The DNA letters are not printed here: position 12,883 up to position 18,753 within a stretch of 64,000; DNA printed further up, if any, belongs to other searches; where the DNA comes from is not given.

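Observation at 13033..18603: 1856-aa multidomain surface-type protein adjacent to tRNA-Asp: propeller, Fn3-like, ten tandem novel modules, CarbopepD-like and T9SS/FlgD-Ig-like C-terminal domain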

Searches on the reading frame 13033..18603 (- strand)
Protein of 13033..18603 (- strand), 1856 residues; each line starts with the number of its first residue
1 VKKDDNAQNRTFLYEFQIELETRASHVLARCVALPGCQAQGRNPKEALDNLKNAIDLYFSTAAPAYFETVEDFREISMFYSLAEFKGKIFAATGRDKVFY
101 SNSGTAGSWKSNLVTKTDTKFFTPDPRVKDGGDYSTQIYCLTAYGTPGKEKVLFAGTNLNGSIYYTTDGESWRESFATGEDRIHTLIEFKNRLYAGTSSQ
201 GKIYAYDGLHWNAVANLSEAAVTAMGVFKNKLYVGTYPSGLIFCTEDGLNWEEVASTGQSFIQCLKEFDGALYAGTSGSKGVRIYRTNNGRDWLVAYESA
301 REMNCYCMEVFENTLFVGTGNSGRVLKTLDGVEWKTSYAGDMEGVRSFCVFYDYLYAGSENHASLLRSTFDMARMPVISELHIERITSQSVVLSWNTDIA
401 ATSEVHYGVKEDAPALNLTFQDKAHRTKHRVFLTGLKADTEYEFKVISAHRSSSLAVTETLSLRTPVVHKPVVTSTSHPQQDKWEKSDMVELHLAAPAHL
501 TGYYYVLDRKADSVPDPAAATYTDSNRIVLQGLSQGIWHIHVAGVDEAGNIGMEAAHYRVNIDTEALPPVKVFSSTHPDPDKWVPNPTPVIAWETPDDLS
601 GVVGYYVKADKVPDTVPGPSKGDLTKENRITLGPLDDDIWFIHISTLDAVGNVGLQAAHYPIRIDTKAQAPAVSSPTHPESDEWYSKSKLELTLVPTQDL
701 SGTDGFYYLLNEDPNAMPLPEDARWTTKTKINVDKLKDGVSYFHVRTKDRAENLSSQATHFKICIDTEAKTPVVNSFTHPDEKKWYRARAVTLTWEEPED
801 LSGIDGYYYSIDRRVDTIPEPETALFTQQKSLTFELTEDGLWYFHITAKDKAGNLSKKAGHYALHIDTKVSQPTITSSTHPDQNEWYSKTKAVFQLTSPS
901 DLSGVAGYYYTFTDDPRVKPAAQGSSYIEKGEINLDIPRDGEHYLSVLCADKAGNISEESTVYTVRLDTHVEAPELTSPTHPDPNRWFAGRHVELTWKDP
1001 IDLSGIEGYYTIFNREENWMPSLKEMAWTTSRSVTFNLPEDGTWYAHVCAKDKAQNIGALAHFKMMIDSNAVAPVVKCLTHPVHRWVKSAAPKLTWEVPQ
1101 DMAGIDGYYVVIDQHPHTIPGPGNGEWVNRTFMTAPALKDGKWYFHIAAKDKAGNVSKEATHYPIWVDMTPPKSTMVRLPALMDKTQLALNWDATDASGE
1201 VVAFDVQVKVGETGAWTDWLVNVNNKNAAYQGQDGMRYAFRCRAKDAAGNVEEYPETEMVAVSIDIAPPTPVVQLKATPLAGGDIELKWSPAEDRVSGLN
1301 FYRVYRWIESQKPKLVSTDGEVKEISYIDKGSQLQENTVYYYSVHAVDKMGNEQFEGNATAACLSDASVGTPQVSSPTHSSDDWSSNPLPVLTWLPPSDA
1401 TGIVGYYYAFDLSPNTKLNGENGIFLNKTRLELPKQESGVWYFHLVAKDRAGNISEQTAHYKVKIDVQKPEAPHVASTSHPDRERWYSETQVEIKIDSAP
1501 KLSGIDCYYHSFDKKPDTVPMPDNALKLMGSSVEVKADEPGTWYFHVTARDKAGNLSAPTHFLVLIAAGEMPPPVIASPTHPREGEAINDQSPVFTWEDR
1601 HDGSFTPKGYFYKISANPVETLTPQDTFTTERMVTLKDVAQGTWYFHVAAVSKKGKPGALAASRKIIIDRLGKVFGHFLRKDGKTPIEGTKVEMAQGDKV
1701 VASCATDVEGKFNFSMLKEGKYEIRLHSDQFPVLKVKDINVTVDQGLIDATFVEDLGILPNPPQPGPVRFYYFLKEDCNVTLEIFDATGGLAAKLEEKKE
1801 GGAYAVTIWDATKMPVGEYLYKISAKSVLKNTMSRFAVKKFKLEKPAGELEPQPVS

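Call 5: search_protein_families(library=pfam, proteins=[window:13033-18603:-], max_evalue=1)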
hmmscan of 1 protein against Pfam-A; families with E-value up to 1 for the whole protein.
window:13033-18603:- (1856 aa): 27 families (the best 25 are shown)
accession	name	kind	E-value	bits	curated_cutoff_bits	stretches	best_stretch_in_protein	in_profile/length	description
PF19077.6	Big_13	-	4.5e-26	91.7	27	3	1124-1168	61-101/102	Bacterial Ig-like domain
PF00041.27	fn3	-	9.9e-19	67.8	25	2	379-448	4-68/84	Fibronectin type III domain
PF16656.11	Pur_ac_phosph_N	-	8.8e-10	39.5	30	1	383-458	8-86/93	Purple acid Phosphatase, N-terminal domain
PF17936.7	Big_6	-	7.7e-07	29.7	27.6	0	1544-1563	61-80/83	Bacterial Ig domain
PF25059.1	FN3_DSCAM-DSCAML_C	-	1.8e-06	28.7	39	0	1535-1574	49-89/89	DSCAM/DSCAML C-terminal Fn3-like domain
PF13620.12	CarboxypepD_reg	-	3.7e-06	27.6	32.3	1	1684-1746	11-74/82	Carboxypeptidase regulatory-like domain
PF17210.9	SdrD_B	-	9.1e-06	26.3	29.7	1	1682-1728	19-66/112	SdrD B-like domain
PF04151.21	PPC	-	3.1e-05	25.2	25.9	0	1033-1048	53-68/70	Bacterial pre-peptidase C-terminal domain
PF25814.1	fn3_SORL1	-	6.8e-05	23.3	27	1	376-446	3-69/90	SORL1-like, fn3 domain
PF19755.4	DUF6242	-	0.00033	21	29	1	151-211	154-217/217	Domain of unknown function (DUF6242)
PF17802.7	SpaA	-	0.00059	20.4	23.1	1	1681-1725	10-57/91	Prealbumin-like fold domain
PF14347.11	DUF4399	-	0.0013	19.5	28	0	851-872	12-33/91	Domain of unknown function (DUF4399)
PF15418.12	DUF4625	-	0.005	17.6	27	0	930-964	92-129/131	Domain of unknown function (DUF4625)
PF17438.7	DUF5417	-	0.0056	17.3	23.9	0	1527-1551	2-26/91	Family of unknown function (DUF5417)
PF13860.13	FlgD_ig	-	0.006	17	27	0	1770-1826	14-76/79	FlgD Ig-like domain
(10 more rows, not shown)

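Call 6: search_protein_families(library=ncbifam, proteins=[window:13033-18603:-], max_evalue=1)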
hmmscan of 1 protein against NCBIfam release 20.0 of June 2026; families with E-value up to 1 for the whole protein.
window:13033-18603:- (1856 aa): 9 families
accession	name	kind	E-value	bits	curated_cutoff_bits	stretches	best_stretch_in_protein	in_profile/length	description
NF047446.1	barrel_OmpL47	domain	3.3e-21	75.5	40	2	889-963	3-65/68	OmpL47-type beta-barrel domain-containing protein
NF033510.3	Ca_tandemer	repeat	6.4e-08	32.9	50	0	1123-1157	61-96/96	Ca2+-stabilized repeat-containing adhesin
NF053688.1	BamI_Bacteroidota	equivalog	2.2e-05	23.9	370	1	150-237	172-266/452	BamI family beta-barrel-assembly machinery protein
NF045728.1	glycosyl_F510_1955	equivalog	0.00019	20.8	175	1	165-303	77-220/246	F510_1955 family glycosylhydrolase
NF045522.1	MXAN_2561_fam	equivalog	0.00078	19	150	0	723-758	215-251/304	MXAN_2561 family MXYO-CTERM-anchored protein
NF033707.1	T9SS_sortase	equivalog_domain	0.0012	16.6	420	1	1711-1836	955-1088/1095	type IX secretion system sortase PorU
NF052323.1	T9SSA_dep_M6i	equivalog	0.0025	15.8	600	1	1760-1827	962-1028/1043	T9SS-dependent M6-like inactivated metalloprotease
NF012196.1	Ig_like_ice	domain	0.032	14.1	50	0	846-872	1-27/108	Ig-like domain-containing protein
NF047558.1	TPR_END_plus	domain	0.1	12.6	32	1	37-74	8-43/56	TPR end-of-group domain-containing protein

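Call 9: find_homologous_proteins(query=window:13033-18603:-)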
Query window:13033-18603:- (1856 aa): 52 proteins with E <= 0.001 among 8000 candidates.
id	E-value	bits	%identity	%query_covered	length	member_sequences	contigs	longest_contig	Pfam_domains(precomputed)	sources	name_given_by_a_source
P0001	0.0e+0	4127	93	100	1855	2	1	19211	PF25059.2,PF13620.13,PF22904.4,PF17210.10,PF00041.28,PF19077.7,PF16656.12,PF17936.8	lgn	-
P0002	0.0e+0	3743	84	100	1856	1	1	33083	PF13620.13,PF17210.10,PF00041.28,PF19077.7,PF17936.8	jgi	-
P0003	0.0e+0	3530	79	100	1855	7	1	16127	PF13620.13,PF00041.28,PF19077.7,PF16656.12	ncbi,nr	ncbi:MAG TPA: hypothetical protein VK791_01585 [bacterium]|nr:hypothetical protein [bacterium]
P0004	0.0e+0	3440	76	100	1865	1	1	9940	PF25852.1,PF13620.13,PF00041.28,PF19077.7,PF16656.12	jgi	jgi:predicted RNase H-like HicB family nuclease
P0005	0.0e+0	3270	74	100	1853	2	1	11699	PF24421.2,PF00041.28,PF19077.7,PF16656.12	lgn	-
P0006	0.0e+0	3264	73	100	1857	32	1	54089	PF04151.22,PF17802.8,PF13620.13,PF22904.4,PF17210.10,PF00041.28,PF19077.7,PF16656.12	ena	-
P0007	0.0e+0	2984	45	80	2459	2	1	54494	PF25852.1,PF13620.13,PF00041.28,PF19077.7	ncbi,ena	-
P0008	0.0e+0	2973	66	100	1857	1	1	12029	PF13620.13,PF17210.10,PF00041.28,PF19077.7,PF16656.12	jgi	jgi:predicted RNase H-like HicB family nuclease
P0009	0.0e+0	2766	61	99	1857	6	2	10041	PF25059.2,PF17802.8,PF13620.13,PF00041.28,PF19077.7,PF16656.12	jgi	-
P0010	0.0e+0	2737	61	100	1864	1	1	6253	PF13620.13,PF00041.28,PF19077.7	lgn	-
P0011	0.0e+0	2729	60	100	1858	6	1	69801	PF24421.2,PF13620.13,PF17210.10,PF00041.28,PF19077.7,PF16656.12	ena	-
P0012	0.0e+0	2711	60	100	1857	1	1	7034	PF13620.13,PF00041.28,PF19077.7,PF16656.12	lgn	-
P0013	0.0e+0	2695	59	99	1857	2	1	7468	PF25059.2,PF25852.1,PF13620.13,PF00041.28,PF19077.7,PF16656.12,PF17936.8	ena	-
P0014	0.0e+0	2660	59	100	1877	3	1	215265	PF24421.2,PF25852.1,PF13620.13,PF17210.10,PF00041.28,PF19077.7,PF16656.12,PF17936.8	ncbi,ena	-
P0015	0.0e+0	2650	58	100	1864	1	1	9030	PF22352.3,PF13620.13,PF00041.28,PF19077.7,PF16656.12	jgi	jgi:predicted RNase H-like HicB family nuclease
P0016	0.0e+0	2645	59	100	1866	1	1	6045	PF24421.2,PF25852.1,PF13620.13,PF00041.28,PF19077.7,PF16656.12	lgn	-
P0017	0.0e+0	2627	58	100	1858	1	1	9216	PF22352.3,PF13620.13,PF00041.28,PF19077.7,PF16656.12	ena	-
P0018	0.0e+0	2625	58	100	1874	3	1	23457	PF24421.2,PF13620.13,PF00041.28,PF19077.7,PF16656.12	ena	-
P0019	0.0e+0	2548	56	100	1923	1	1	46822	PF13620.13,PF00041.28,PF19077.7,PF16656.12,PF17936.8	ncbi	-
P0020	0.0e+0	2542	57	100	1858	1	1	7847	PF24421.2,PF13620.13,PF00041.28,PF19077.7,PF16656.12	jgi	jgi:predicted RNase H-like HicB family nuclease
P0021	0.0e+0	2506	57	100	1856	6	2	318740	PF24421.2,PF25852.1,PF13620.13,PF00041.28,PF19077.7,PF17936.8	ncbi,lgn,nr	ncbi:MAG TPA: hypothetical protein VHE12_13270 [bacterium]|nr:hypothetical protein [bacterium]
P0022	0.0e+0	2488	56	100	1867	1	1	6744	PF24421.2,PF25852.1,PF13620.13,PF12245.15,PF09136.17,PF00041.28,PF19077.7,PF16656.12,PF17936.8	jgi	-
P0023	0.0e+0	2478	56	100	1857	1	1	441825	PF25059.2,PF25852.1,PF13620.13,PF00041.28,PF19077.7,PF16656.12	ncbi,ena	-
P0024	0.0e+0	2458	56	100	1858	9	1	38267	PF25059.2,PF24421.2,PF25852.1,PF13620.13,PF00041.28,PF19077.7,PF16656.12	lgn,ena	-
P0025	0.0e+0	2434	55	99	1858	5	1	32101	PF24421.2,PF25852.1,PF13620.13,PF00041.28,PF19077.7,PF16656.12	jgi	jgi:predicted RNase H-like HicB family nuclease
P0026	0.0e+0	2393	54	99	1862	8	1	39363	PF24421.2,PF25852.1,PF13620.13,PF17210.10,PF00041.28,PF19077.7,PF16656.12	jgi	jgi:predicted RNase H-like HicB family nuclease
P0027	0.0e+0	2392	54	100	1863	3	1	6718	PF24421.2,PF25852.1,PF13620.13,PF17210.10,PF00041.28,PF19077.7,PF16656.12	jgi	-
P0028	0.0e+0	2150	57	83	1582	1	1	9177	PF22352.3,PF13620.13,PF00041.28,PF19077.7,PF16656.12,PF17936.8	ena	-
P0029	0.0e+0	2133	39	84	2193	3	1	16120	PF25852.1,PF00041.28,PF19077.7,PF16656.12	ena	-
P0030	0.0e+0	1953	47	99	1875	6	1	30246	PF25852.1,PF13620.13,PF00041.28,PF19077.7,PF16656.12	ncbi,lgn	-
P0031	0.0e+0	1901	46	99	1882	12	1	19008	PF24421.2,PF25852.1,PF13860.13,PF00041.28,PF19077.7,PF16656.12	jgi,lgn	jgi:hypothetical protein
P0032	0.0e+0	1878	45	99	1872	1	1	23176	PF24421.2,PF25852.1,PF13620.13,PF00041.28,PF19077.7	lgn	-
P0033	0.0e+0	1721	41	98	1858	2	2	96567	PF00041.28,PF19077.7,PF16656.12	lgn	-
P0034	0.0e+0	1665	54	68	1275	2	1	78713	PF00041.28,PF19077.7,PF16656.12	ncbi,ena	-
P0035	0.0e+0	1455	33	78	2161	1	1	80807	PF24421.2,PF25852.1,PF00041.28,PF19077.7,PF16656.12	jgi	jgi:predicted RNase H-like HicB family nuclease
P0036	8.2e-268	910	26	84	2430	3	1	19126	PF18981.7,PF00041.28,PF19077.7,PF17936.8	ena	-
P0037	3.1e-179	616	27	61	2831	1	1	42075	PF07495.20,PF24421.2,PF24489.2,PF05120.18,PF19077.7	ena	-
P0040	9.6e-63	230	33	13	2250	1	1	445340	PF25788.3,PF13860.13,PF00041.28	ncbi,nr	ncbi:MAG: T9SS type A sorting domain-containing protein [Elusimicrobia bacterium]|nr:T9SS type A sor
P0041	3.4e-55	205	27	13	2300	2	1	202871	PF16655.13,PF25788.3,PF13860.13,PF00041.28,PF19077.7,PF16656.12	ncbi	-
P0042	6.5e-31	125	32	5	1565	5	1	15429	PF22073.3,PF16655.13,PF25059.2,PF23376.2,PF01436.28,PF06739.18,PF00041.28,PF16656.12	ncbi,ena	-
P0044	6.6e-16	75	32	9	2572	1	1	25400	PF13229.13,PF00041.28,PF05048.20,PF16656.12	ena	-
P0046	4.1e-14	69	25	15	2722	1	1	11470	PF16655.13,PF07646.22,PF13418.13,PF25059.2,PF13415.13,PF13385.14,PF13750.13,PF24981.2,PF25788.3,PF01344.32,PF16656.12,PF24996.1,PF13964.13,PF00041.28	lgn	-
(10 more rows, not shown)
